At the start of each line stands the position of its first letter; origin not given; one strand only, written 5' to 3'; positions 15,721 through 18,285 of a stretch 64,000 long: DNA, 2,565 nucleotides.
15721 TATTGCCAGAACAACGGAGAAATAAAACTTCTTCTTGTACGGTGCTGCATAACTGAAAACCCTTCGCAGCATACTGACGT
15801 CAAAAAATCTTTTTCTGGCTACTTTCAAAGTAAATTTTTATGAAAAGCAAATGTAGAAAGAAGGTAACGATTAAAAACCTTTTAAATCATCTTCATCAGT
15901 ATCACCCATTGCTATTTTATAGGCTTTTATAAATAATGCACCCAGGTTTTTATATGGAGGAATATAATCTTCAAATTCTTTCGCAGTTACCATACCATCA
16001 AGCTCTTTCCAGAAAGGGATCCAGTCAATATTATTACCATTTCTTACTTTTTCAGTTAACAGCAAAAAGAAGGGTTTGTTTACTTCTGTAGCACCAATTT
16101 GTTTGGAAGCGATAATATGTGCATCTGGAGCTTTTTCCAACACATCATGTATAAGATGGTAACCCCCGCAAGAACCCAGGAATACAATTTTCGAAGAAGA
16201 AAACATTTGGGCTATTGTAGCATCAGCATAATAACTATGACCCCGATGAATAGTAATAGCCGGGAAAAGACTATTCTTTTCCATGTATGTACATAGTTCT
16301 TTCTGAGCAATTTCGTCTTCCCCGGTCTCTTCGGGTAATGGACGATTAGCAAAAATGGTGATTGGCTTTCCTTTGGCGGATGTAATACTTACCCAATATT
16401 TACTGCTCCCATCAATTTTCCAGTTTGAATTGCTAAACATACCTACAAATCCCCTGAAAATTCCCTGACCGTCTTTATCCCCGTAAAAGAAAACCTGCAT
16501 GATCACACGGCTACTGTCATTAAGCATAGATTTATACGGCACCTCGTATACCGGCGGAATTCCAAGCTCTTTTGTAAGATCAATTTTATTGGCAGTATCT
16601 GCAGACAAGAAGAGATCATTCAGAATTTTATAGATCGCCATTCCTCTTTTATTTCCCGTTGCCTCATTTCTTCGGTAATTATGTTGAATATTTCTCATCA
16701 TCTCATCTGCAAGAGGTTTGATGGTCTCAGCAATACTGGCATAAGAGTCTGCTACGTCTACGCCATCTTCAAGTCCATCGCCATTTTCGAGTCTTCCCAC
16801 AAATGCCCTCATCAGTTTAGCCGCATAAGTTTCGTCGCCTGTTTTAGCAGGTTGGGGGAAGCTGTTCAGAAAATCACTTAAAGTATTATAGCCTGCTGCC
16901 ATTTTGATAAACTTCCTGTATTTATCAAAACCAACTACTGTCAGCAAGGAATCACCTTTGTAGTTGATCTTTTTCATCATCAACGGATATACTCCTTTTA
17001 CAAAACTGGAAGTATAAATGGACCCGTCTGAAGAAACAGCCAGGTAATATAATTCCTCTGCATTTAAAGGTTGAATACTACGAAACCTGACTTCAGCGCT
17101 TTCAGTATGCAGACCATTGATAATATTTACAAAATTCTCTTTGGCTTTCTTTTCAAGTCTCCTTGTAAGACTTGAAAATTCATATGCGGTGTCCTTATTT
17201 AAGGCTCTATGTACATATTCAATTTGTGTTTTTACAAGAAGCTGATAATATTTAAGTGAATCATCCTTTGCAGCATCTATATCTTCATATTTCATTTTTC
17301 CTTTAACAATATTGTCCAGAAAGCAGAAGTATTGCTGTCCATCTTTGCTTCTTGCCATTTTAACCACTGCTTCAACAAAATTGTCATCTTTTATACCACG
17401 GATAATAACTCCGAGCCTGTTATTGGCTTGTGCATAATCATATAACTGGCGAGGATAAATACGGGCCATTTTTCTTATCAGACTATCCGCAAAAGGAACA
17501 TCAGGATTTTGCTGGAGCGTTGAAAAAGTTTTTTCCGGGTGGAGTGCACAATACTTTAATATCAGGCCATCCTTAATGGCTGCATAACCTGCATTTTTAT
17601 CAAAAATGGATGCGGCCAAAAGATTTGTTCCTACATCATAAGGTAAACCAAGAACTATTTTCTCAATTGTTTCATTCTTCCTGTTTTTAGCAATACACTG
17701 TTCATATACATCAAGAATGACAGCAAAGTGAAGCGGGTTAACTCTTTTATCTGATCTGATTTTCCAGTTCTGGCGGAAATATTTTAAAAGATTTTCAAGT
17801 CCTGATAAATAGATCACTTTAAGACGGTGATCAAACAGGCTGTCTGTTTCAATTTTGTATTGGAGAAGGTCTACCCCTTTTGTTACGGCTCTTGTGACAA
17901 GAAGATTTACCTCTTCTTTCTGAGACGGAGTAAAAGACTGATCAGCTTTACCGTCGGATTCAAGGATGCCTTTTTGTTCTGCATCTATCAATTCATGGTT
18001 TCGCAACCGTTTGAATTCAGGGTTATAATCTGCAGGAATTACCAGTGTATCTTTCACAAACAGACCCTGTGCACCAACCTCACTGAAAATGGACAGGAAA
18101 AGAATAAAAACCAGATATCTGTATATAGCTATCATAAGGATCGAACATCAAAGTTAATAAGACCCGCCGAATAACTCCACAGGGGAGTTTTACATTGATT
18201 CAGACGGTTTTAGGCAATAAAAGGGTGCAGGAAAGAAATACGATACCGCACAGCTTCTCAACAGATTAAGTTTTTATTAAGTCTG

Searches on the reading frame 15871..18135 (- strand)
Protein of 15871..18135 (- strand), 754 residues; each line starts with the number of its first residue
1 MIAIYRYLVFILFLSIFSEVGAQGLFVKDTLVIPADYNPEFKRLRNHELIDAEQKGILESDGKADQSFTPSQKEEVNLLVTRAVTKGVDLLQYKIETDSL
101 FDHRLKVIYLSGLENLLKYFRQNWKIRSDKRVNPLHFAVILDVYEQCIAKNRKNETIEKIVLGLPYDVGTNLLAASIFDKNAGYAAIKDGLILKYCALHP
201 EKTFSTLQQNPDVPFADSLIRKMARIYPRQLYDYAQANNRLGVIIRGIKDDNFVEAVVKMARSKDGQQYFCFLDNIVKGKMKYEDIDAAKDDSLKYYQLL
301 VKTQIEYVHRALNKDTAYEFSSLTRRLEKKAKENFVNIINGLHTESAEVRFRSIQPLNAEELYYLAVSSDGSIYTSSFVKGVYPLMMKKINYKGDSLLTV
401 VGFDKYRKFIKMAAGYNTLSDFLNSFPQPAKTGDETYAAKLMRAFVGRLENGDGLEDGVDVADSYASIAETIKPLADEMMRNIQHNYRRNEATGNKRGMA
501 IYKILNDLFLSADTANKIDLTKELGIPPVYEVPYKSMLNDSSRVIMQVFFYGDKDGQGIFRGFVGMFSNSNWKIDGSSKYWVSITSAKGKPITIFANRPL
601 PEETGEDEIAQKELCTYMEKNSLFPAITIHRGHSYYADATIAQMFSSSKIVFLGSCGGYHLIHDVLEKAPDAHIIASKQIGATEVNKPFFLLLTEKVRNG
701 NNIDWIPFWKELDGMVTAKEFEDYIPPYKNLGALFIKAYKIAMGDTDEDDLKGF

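Call 7: search_protein_families(library=pfam, proteins=[window:15871-18135:-])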
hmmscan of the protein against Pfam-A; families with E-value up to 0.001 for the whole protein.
window:15871-18135:- (754 aa): 0 families

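Call 28: search_protein_families(library=ncbifam, proteins=[window:15871-18135:-], max_evalue=0.00001)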
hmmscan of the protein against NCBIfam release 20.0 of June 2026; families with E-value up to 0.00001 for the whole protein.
window:15871-18135:- (754 aa): 0 families

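Call 66: search_protein_families(library=pfam, proteins=[window:15871-18135:-], max_evalue=1)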
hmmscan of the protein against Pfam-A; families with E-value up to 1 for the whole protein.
window:15871-18135:- (754 aa): 1 family
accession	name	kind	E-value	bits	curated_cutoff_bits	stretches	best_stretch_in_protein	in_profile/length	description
PF10776.14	DUF2600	-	0.023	14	25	1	385-455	30-100/328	Protein of unknown function (DUF2600)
